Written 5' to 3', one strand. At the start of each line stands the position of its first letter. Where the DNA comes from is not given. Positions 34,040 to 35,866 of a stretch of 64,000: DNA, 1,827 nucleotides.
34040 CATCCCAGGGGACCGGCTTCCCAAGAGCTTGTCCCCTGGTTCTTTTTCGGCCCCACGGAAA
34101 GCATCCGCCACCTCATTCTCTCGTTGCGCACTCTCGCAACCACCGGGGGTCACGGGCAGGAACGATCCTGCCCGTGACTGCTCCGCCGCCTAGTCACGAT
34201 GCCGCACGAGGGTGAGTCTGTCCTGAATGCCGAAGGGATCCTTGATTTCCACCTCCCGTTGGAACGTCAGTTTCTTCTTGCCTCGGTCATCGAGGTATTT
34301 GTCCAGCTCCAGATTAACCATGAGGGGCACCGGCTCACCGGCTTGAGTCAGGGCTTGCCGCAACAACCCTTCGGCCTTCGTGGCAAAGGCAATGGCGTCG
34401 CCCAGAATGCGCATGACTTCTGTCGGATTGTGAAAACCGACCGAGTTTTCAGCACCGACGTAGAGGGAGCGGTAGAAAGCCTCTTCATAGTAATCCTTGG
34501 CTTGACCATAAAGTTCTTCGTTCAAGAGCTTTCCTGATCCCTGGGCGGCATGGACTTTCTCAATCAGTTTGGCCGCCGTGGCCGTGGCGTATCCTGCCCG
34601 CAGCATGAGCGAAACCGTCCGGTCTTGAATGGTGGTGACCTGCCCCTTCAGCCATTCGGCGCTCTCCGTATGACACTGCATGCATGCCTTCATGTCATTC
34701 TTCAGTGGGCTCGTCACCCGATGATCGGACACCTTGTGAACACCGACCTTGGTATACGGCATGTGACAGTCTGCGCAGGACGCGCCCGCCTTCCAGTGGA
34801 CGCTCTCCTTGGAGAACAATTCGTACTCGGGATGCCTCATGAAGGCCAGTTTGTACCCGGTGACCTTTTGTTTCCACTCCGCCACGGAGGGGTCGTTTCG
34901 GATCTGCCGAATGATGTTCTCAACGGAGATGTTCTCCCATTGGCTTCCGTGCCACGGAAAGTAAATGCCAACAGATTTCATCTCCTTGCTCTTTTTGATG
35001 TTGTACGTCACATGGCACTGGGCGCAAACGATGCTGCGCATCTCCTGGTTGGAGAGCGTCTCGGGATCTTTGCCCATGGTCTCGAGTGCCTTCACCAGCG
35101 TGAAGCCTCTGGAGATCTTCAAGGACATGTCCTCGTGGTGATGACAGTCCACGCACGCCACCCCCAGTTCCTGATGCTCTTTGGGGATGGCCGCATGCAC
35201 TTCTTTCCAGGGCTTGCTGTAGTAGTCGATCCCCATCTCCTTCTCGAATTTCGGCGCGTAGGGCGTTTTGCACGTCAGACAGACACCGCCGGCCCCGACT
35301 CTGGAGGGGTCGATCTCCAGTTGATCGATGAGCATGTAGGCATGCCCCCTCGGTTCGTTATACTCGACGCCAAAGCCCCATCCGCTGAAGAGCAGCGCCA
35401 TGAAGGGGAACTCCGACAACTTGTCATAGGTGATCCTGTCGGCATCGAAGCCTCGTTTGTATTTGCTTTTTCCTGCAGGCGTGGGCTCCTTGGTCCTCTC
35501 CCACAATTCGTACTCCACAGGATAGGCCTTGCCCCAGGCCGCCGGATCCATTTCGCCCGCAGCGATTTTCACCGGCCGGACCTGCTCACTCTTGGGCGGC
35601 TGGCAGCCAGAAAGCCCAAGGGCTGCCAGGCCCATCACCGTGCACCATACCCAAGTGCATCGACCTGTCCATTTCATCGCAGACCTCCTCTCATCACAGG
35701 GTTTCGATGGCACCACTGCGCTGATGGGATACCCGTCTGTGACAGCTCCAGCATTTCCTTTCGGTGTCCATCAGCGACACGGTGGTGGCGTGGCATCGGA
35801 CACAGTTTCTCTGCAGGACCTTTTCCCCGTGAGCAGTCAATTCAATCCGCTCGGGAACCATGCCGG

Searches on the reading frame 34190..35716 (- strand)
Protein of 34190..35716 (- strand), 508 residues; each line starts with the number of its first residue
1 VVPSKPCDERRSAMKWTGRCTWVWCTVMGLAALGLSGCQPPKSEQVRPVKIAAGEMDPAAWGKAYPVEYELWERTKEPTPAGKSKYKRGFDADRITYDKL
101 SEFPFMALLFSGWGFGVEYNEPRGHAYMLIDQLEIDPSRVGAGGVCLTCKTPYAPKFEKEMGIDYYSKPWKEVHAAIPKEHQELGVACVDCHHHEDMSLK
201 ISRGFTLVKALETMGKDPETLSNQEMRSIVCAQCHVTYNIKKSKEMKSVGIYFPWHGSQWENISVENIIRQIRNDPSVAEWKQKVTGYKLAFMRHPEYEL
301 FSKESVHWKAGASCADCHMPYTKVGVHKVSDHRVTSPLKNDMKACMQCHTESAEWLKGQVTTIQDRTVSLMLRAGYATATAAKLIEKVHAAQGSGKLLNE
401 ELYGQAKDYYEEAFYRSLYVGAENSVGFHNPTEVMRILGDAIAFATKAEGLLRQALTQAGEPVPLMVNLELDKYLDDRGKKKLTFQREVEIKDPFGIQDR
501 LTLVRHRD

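Call 9: search_protein_families(library=pfam, proteins=[window:34190-35716:-])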
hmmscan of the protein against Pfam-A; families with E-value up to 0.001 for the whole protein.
window:34190-35716:- (508 aa): 4 families
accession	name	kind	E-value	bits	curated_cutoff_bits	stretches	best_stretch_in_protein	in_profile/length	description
PF02335.20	Cytochrom_C552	-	6.1e-151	503.7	24.1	1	57-495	1-427/438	Cytochrome c552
PF14522.11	Cytochrome_C7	-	1.1e-07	32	24.8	1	304-354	5-53/67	Cytochrome c7 and related cytochrome c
PF22113.1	Mtrc-MtrF_II-IV_dom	-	2.4e-05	24.4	30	0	181-252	77-144/176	Outer membrane cytochrome MtrC/MtrF-like, domains II/IV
PF14537.11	Cytochrom_c3_2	-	0.00078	20.3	25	0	306-357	1-41/79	Cytochrome c3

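Call 35: find_homologous_proteins(query=window:34190-35716:-, max_evalue=1e-50)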
Query window:34190-35716:- (508 aa): 2390 proteins with E <= 1e-50 among 8000 candidates; the best 120 are listed.
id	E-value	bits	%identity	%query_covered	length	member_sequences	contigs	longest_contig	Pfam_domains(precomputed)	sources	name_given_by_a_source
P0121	0.0e+0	1172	100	97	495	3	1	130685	PF02335.21,PF14522.12,PF22113.2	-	-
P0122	0.0e+0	1066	91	97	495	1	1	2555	PF14537.12,PF02335.21,PF14522.12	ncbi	-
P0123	6.9e-297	1003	86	95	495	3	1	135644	PF02335.21,PF14522.12,PF22113.2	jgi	jgi:nitrite reductase (cytochrome c-552)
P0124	2.6e-266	902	77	95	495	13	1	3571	PF02335.21,PF14522.12,PF22113.2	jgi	jgi:nitrite reductase (cytochrome c-552)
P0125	1.0e-264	897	76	95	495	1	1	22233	PF02335.21,PF14522.12,PF22113.2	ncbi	ncbi:MAG: ammonia-forming cytochrome c nitrite reductase subunit c552 [Nitrospirota bacterium]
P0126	6.0e-261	884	76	94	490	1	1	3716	PF02335.21,PF14522.12,PF22113.2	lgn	-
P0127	3.1e-260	882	76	93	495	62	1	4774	PF14537.12,PF02335.21,PF14522.12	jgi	jgi:nitrite reductase (cytochrome c-552)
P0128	1.6e-259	880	76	95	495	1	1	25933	PF02335.21,PF14522.12,PF22113.2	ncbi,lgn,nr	ncbi:MAG: ammonia-forming cytochrome c nitrite reductase subunit c552 [Nitrospirae bacterium]|nr:amm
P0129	7.7e-259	878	76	94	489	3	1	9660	PF02335.21,PF14522.12,PF22113.2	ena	-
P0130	1.1e-258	877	77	93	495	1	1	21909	PF14537.12,PF02335.21,PF14522.12,PF22113.2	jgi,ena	-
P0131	2.7e-258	876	77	93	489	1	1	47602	PF02335.21,PF14522.12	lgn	-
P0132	3.7e-258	875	76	93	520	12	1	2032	PF14537.12,PF02335.21,PF14522.12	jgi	jgi:nitrite reductase (cytochrome c-552)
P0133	4.7e-258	875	75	95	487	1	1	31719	PF02335.21,PF14522.12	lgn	-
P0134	6.3e-258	875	76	94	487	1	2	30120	PF02335.21,PF14522.12,PF22113.2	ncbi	-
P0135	7.5e-258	874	75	95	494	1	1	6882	PF02335.21,PF14522.12,PF22113.2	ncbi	-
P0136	1.9e-257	873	76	93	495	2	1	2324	PF14537.12,PF02335.21,PF14522.12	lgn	-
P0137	2.6e-257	873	76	94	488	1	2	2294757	PF14537.12,PF02335.21,PF14522.12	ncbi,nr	ncbi:MAG: ammonia-forming cytochrome c nitrite reductase subunit c552 [Nitrospirota bacterium]|nr:MA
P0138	7.6e-257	871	76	92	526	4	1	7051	PF02335.21,PF14522.12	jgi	jgi:nitrite reductase (cytochrome c-552)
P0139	1.2e-256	870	73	98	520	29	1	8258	PF14537.12,PF02335.21,PF14522.12,PF22113.2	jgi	jgi:nitrite reductase (cytochrome c-552)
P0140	2.0e-256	870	75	95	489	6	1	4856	PF02335.21,PF14522.12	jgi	jgi:nitrite reductase (cytochrome c-552)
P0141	2.7e-256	869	75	94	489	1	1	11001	PF02335.21,PF14522.12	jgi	jgi:nitrite reductase (cytochrome c-552)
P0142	2.7e-256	869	76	94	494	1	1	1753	PF02335.21,PF14522.12,PF22113.2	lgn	-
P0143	2.8e-256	869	76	93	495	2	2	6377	PF14537.12,PF02335.21,PF14522.12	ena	-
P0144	3.0e-256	869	76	92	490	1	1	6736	PF02335.21,PF14522.12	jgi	jgi:nitrite reductase (cytochrome c-552)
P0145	4.0e-256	869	76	92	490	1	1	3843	PF02335.21,PF14522.12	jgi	jgi:nitrite reductase (cytochrome c-552)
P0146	5.0e-256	868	76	93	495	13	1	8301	PF14537.12,PF02335.21,PF14522.12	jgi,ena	-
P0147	7.0e-256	868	76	92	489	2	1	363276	PF02335.21,PF14522.12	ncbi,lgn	ncbi:MAG: ammonia-forming cytochrome c nitrite reductase subunit c552 [Thermodesulfovibrionales bact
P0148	1.2e-255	867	72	97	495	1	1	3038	PF02335.21,PF14522.12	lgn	-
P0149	1.9e-255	866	73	97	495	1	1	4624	PF02335.21,PF14522.12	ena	-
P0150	3.3e-255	866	76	92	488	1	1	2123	PF02335.21,PF14522.12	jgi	jgi:nitrite reductase (cytochrome c-552)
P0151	3.7e-255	865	77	91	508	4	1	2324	PF14537.12,PF02335.21,PF14522.12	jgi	-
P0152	5.7e-255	865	74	95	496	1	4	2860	PF14537.12,PF02335.21,PF14522.12,PF22113.2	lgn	-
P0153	8.1e-255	864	76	92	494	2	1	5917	PF02335.21,PF14522.12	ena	-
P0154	1.7e-254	863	76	93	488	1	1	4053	PF02335.21,PF14522.12,PF22113.2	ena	-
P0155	1.8e-254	863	75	94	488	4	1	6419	PF14537.12,PF02335.21,PF14522.12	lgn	-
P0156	2.9e-254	862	75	93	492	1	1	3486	PF14537.12,PF02335.21,PF14522.12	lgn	-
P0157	3.0e-254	862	73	96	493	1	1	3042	PF02335.21,PF14522.12,PF22113.2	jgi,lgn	-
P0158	9.4e-254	861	72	97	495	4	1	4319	PF02335.21,PF14522.12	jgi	jgi:nitrite reductase (cytochrome c-552)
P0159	1.6e-253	860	75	94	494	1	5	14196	PF02335.21,PF14522.12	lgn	-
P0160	1.6e-253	860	75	92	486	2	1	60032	PF14537.12,PF02335.21,PF14522.12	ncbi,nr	ncbi:MAG: ammonia-forming cytochrome c nitrite reductase subunit c552 [Nitrospirae bacterium]|nr:amm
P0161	2.7e-253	859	76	91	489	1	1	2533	PF14537.12,PF02335.21,PF14522.12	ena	-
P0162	4.4e-253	859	76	93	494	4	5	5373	PF02335.21,PF14522.12,PF22113.2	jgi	jgi:nitrite reductase (cytochrome c-552)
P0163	7.1e-253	858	73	95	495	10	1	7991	PF02335.21,PF14522.12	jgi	-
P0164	9.0e-253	858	72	96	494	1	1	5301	PF02335.21,PF14522.12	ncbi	-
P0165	1.1e-252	857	74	94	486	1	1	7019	PF02335.21,PF14522.12,PF22113.2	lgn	-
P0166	1.1e-252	857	73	95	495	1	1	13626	PF02335.21,PF14522.12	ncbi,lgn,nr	ncbi:MAG: ammonia-forming cytochrome c nitrite reductase subunit c552 [Nitrospirae bacterium]|nr:amm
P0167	1.6e-252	857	74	94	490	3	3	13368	PF14537.12,PF02335.21,PF14522.12,PF22113.2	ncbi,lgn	-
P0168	6.8e-252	855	75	93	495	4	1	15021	PF14537.12,PF02335.21,PF14522.12,PF22113.2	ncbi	-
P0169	7.2e-252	855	74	93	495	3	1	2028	PF14537.12,PF02335.21,PF14522.12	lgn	-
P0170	7.6e-252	854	72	96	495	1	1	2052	PF02335.21,PF14522.12,PF22113.2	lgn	-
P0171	9.4e-252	854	74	94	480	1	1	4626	PF02335.21,PF14522.12,PF22113.2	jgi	jgi:nitrite reductase (cytochrome c-552)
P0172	1.8e-251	853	74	93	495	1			PF02335.21,PF14522.12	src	-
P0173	5.0e-251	852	74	92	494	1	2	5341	PF02335.21,PF14522.12,PF22113.2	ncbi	-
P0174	6.3e-251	851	75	92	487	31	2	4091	PF02335.21,PF14522.12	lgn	-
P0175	6.3e-251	851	74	94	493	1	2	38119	PF02335.21,PF14522.12,PF22113.2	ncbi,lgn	-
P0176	6.6e-251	851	76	92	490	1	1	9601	PF14537.12,PF02335.21,PF14522.12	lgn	-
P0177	7.6e-251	851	73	95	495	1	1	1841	PF02335.21,PF14522.12,PF22113.2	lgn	-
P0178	1.1e-250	851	76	93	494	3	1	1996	PF02335.21,PF14522.12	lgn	-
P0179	1.3e-250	850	74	94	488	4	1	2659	PF02335.21,PF14522.12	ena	-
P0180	1.8e-250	850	76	92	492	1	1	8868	PF02335.21,PF14522.12,PF22113.2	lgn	-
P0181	2.7e-250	849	75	92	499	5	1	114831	PF14537.12,PF02335.21,PF14522.12,PF22113.2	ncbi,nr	ncbi:MAG: ammonia-forming cytochrome c nitrite reductase subunit c552 [Desulfobulbaceae bacterium]|n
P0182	5.6e-250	848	74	94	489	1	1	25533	PF02335.21,PF14522.12,PF22113.2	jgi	-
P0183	1.4e-249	847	73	94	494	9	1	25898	PF02335.21,PF14522.12,PF22113.2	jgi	jgi:nitrite reductase (cytochrome c-552)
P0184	1.5e-249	847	73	93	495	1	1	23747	PF14537.12,PF02335.21,PF14522.12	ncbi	ncbi:MAG: ammonia-forming cytochrome c nitrite reductase subunit c552 [Actinomycetota bacterium]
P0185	1.9e-249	847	72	94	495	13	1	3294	PF02335.21,PF14522.12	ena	-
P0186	2.0e-249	846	72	95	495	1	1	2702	PF02335.21,PF14522.12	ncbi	ncbi:MAG: ammonia-forming cytochrome c nitrite reductase subunit c552 [bacterium]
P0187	1.1e-248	844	73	94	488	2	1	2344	PF02335.21,PF14522.12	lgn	-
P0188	1.4e-248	844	74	93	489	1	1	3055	PF02335.21,PF14522.12,PF22113.2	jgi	jgi:nitrite reductase (cytochrome c-552)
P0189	1.7e-248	843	72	95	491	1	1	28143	PF14537.12,PF02335.21,PF14522.12,PF22113.2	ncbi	-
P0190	2.2e-248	843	74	94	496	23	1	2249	PF14537.12,PF02335.21,PF14522.12,PF22113.2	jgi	jgi:nitrite reductase (cytochrome c-552)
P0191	2.5e-248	843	72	95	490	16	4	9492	PF02335.21,PF14522.12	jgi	jgi:nitrite reductase (cytochrome c-552)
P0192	2.5e-248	843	73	94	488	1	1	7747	PF02335.21,PF14522.12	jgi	jgi:nitrite reductase (cytochrome c-552)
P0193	3.1e-248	843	74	92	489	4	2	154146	PF02335.21,PF14522.12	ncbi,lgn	-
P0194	3.6e-248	842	75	94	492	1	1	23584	PF02335.21,PF14522.12,PF22113.2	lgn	-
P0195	4.3e-248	842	72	95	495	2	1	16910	PF02335.21,PF14522.12,PF22113.2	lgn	-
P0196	4.5e-248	842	75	91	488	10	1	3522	PF02335.21,PF14522.12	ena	-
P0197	8.3e-248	841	72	95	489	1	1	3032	PF02335.21,PF14522.12,PF22113.2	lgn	-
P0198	1.2e-247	841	74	91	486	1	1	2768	PF02335.21,PF14522.12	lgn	-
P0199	1.8e-247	840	74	94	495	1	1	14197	PF02335.21,PF14522.12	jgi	jgi:nitrite reductase (cytochrome c-552)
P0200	3.9e-247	839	73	96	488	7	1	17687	PF02335.21,PF14522.12,PF22113.2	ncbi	-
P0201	6.8e-247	838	73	94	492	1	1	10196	PF02335.21,PF14522.12,PF22113.2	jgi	jgi:nitrite reductase (cytochrome c-552)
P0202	6.8e-247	838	74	94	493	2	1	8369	PF02335.21,PF14522.12,PF22113.2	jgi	jgi:nitrite reductase (cytochrome c-552)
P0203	1.1e-246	837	72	96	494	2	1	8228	PF14537.12,PF02335.21,PF14522.12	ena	-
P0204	1.3e-246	837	72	96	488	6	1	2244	PF02335.21,PF14522.12,PF22113.2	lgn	-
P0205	1.3e-246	837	74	94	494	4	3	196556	PF02335.21,PF14522.12,PF22113.2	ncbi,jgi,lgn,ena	-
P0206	1.5e-246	837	74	93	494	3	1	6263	PF02335.21,PF14522.12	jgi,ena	-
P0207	1.6e-246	837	74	94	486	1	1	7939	PF02335.21,PF14522.12,PF22113.2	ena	-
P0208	1.7e-246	837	72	94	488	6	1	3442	PF02335.21,PF14522.12,PF22113.2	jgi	jgi:nitrite reductase (cytochrome c-552)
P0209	2.4e-246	836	73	92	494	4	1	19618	PF02335.21,PF14522.12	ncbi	-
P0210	2.5e-246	836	71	94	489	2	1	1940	PF14537.12,PF02335.21,PF14522.12,PF22113.2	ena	-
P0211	2.6e-246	836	73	92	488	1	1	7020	PF02335.21,PF14522.12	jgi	-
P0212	3.4e-246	836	72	94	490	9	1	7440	PF02335.21,PF14522.12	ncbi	-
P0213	3.8e-246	836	72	94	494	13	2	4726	PF14537.12,PF02335.21,PF14522.12,PF22113.2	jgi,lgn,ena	-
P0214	3.9e-246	836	72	95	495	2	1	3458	PF02335.21,PF14522.12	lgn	-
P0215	1.9e-245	833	71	96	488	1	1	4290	PF02335.21,PF14522.12,PF22113.2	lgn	-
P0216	2.4e-245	833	73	92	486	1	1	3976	PF02335.21,PF14522.12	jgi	jgi:nitrite reductase (cytochrome c-552)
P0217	2.7e-245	833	72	95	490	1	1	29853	PF14537.12,PF02335.21,PF14522.12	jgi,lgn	jgi:nitrite reductase (cytochrome c-552)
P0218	3.0e-245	833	74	93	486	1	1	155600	PF02335.21,PF14522.12,PF22113.2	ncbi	ncbi:MAG: ammonia-forming cytochrome c nitrite reductase subunit c552 [Thermodesulfobacteriota bacte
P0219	3.3e-245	833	71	94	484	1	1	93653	PF02335.21,PF14522.12,PF22113.2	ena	-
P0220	3.3e-245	833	72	94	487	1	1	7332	PF02335.21,PF14522.12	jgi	jgi:nitrite reductase (cytochrome c-552)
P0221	4.2e-245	832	71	95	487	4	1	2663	PF02335.21,PF14522.12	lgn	-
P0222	4.4e-245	832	72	94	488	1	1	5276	PF02335.21,PF14522.12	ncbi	-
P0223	5.1e-245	832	72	94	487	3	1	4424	PF02335.21,PF14522.12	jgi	jgi:nitrite reductase (cytochrome c-552)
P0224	5.8e-245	832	73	94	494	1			PF02335.21,PF14522.12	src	-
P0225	6.3e-245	832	72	93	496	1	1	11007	PF02335.21,PF14522.12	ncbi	ncbi:MAG: ammonia-forming cytochrome c nitrite reductase subunit c552 [Thermodesulfobacteriota bacte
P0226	8.6e-245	831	72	94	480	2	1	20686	PF02335.21,PF14522.12,PF22113.2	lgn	-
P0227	9.4e-245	831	72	93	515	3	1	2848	PF02335.21,PF14522.12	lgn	-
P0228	1.2e-244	831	71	95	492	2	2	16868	PF02335.21,PF14522.12,PF22113.2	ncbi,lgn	-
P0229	1.3e-244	831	71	94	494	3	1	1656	PF02335.21,PF14522.12,PF22113.2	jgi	jgi:nitrite reductase (cytochrome c-552)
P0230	1.5e-244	830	71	94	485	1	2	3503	PF14537.12,PF02335.21,PF14522.12,PF22113.2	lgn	-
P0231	1.7e-244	830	71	96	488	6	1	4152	PF02335.21,PF14522.12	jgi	-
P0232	1.9e-244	830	73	92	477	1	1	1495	PF02335.21,PF14522.12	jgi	jgi:nitrite reductase (cytochrome c-552)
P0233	2.0e-244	830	71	94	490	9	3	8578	PF02335.21,PF14522.12,PF22113.2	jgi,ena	-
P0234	2.0e-244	830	72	94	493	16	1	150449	PF02335.21,PF14522.12,PF22113.2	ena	-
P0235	2.3e-244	830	72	94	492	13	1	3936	PF02335.21,PF14522.12,PF22113.2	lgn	-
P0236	2.7e-244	830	71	96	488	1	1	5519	PF14537.12,PF02335.21,PF14522.12,PF22113.2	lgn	-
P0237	3.0e-244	829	70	94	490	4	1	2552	PF02335.21,PF14522.12,PF22113.2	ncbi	-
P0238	3.8e-244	829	72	94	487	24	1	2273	PF02335.21,PF14522.12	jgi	-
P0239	5.5e-244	829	72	94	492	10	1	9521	PF02335.21,PF14522.12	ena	-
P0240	6.7e-244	828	72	94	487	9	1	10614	PF02335.21,PF14522.12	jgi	jgi:nitrite reductase (cytochrome c-552)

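Call 36: find_encoding_contigs(protein=P0123, flank=10000, max_places=2)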
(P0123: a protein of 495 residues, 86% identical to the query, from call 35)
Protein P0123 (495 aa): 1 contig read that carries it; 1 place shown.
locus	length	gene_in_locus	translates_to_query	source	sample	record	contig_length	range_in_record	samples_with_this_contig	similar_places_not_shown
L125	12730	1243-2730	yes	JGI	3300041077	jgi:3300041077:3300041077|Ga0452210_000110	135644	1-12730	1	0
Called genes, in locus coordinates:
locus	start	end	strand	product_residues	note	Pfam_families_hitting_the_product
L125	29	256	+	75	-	-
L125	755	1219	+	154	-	PF03264:Cytochrom_NNT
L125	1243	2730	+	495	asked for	PF02335:Cytochrom_C552, PF22113:Mtrc-MtrF_II-IV_dom (faint), PF14522:Cytochrome_C7 (faint)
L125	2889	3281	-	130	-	PF03061:4HBT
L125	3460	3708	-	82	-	-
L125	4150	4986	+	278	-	PF12974:Phosphonate-bd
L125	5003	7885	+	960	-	PF00672:HAMP, PF00989:PAS, PF08448:PAS_4, PF13426:PAS_9, PF08447:PAS_3, PF13426:PAS_9 (weak), PF00990:GGDEF, PF00563:EAL, +1 more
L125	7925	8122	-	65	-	-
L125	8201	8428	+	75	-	PF09957:VapB_antitoxin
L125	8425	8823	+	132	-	PF01850:PIN, PF13470:PIN_3 (weak)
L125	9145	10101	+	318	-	PF01263:Aldose_epim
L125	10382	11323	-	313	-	PF13529:Peptidase_C39_2, PF13174:TPR_6 (faint), PF13176:TPR_7 (faint), PF13424:TPR_12 (faint), PF13428:TPR_14 (faint), PF00515:TPR_1 (faint), PF13432:TPR_16, PF13432:TPR_16 (weak), +5 more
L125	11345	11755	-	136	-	PF20332:DUF6627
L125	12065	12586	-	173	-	PF00775:Dioxygenase_C (faint)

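Call 37: find_encoding_contigs(protein=P0122, flank=3000, max_places=2)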
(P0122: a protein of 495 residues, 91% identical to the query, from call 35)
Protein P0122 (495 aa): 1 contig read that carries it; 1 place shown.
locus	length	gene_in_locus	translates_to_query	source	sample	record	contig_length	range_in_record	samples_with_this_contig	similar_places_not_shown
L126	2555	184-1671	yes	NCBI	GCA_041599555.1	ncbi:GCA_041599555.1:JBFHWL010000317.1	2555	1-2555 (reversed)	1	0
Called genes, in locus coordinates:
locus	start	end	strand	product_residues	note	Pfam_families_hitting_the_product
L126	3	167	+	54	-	?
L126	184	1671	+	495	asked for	PF02335:Cytochrom_C552, PF14522:Cytochrome_C7 (faint), PF14537:Cytochrom_c3_2 (faint)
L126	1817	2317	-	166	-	PF03061:4HBT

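Call 38: find_encoding_contigs(protein=P0125, flank=4000, max_places=2)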
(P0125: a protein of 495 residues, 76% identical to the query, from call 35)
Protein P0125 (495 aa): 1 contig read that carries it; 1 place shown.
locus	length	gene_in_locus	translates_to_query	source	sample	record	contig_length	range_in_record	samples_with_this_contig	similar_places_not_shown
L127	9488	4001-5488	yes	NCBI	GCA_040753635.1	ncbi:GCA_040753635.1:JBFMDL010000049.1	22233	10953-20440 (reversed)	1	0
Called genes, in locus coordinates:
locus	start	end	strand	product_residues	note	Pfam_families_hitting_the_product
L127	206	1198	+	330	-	-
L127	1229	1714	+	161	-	PF00582:Usp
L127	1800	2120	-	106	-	-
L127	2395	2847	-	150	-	-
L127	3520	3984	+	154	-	PF03264:Cytochrom_NNT, PF14522:Cytochrome_C7 (faint), PF22113:Mtrc-MtrF_II-IV_dom (faint)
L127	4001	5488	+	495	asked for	PF02335:Cytochrom_C552, PF14522:Cytochrome_C7 (faint), PF22113:Mtrc-MtrF_II-IV_dom (faint)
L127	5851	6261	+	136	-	PF13435:Cytochrome_C554 (faint), PF14522:Cytochrome_C7 (weak), PF09699:Paired_CXXCH_1 (weak)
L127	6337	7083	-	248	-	PF01695:IstB_IS21, PF00308:Bac_DnaA, PF02562:PhoH (weak)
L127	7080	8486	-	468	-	PF00665:rve, PF22483:Mu-transpos_C_2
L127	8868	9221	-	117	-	PF00072:Response_reg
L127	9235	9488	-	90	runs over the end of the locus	-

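Call 39: find_encoding_contigs(protein=P0137, flank=4000, max_places=2)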
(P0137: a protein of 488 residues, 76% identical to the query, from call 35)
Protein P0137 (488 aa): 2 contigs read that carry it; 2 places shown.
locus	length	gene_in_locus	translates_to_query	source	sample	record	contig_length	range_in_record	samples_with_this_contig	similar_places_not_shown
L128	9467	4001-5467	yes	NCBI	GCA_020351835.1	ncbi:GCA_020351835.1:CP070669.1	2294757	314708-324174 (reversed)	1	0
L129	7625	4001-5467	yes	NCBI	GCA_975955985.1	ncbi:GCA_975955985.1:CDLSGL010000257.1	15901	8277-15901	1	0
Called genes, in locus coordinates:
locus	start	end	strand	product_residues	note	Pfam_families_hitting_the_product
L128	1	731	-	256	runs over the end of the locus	PF02457:DAC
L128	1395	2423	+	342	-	PF12801:Fer4_5, PF00037:Fer4 (faint), PF12838:Fer4_7 (faint), PF12801:Fer4_5, PF12837:Fer4_6 (weak), PF13237:Fer4_10, PF14697:Fer4_21 (weak), PF13187:Fer4_9 (weak), +1 more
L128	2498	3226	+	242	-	PF02622:DUF179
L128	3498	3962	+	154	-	PF03264:Cytochrom_NNT, PF09699:Paired_CXXCH_1 (faint)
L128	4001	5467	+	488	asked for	PF02335:Cytochrom_C552, PF14537:Cytochrom_c3_2 (faint), PF14522:Cytochrome_C7 (weak)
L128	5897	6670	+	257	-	PF05742:TANGO2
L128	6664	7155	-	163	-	PF02915:Rubrerythrin (weak)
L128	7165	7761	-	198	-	-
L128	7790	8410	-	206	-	-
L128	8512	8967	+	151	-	-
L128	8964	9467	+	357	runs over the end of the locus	PF01758:SBF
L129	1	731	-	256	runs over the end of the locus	PF02457:DAC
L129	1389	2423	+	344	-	PF12801:Fer4_5, PF00037:Fer4 (faint), PF12838:Fer4_7 (faint), PF12801:Fer4_5, PF12837:Fer4_6 (weak), PF13237:Fer4_10, PF14697:Fer4_21 (weak), PF13187:Fer4_9 (weak), +1 more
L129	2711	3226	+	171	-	PF02622:DUF179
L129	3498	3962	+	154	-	PF03264:Cytochrom_NNT, PF09699:Paired_CXXCH_1 (faint)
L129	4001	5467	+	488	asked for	PF02335:Cytochrom_C552, PF14537:Cytochrom_c3_2 (faint), PF14522:Cytochrome_C7 (weak)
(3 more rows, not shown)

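Call 74: search_protein_families(library=ncbifam, proteins=[window:34190-35716:-], max_evalue=0.00001)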
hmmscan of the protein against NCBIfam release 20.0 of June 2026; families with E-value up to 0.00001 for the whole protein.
window:34190-35716:- (508 aa): 2 families
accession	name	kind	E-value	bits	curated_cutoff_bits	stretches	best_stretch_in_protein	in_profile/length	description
NF008339.0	PRK11125.1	equivalog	4.1e-59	200.5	595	1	49-460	40-431/487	ammonia-forming cytochrome c nitrite reductase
TIGR03152.1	cyto_c552_HCOOH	exception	4.5e-44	150.9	692.5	1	97-461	29-390/441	ammonia-forming nitrite reductase cytochrome c552 subunit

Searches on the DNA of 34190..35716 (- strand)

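Call 40: search_rna_families(sources=[L125, L126, L127, L128], threshold=gathering, show_alignments=3)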
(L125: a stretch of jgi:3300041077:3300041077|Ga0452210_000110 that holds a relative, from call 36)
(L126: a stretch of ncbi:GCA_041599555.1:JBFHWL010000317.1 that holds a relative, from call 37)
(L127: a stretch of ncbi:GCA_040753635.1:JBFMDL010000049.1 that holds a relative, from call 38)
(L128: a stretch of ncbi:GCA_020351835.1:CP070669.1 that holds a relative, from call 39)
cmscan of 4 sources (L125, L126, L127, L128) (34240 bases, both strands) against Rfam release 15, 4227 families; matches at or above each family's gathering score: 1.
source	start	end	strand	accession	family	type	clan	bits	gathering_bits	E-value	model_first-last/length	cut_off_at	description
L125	620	701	+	RF03167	c-di-GMP-I-GGC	Cis-reg; riboswitch;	CL00126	61.9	59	1.8e-12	1-80/80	no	c-di-GMP-I-GGC riboswitch aptamer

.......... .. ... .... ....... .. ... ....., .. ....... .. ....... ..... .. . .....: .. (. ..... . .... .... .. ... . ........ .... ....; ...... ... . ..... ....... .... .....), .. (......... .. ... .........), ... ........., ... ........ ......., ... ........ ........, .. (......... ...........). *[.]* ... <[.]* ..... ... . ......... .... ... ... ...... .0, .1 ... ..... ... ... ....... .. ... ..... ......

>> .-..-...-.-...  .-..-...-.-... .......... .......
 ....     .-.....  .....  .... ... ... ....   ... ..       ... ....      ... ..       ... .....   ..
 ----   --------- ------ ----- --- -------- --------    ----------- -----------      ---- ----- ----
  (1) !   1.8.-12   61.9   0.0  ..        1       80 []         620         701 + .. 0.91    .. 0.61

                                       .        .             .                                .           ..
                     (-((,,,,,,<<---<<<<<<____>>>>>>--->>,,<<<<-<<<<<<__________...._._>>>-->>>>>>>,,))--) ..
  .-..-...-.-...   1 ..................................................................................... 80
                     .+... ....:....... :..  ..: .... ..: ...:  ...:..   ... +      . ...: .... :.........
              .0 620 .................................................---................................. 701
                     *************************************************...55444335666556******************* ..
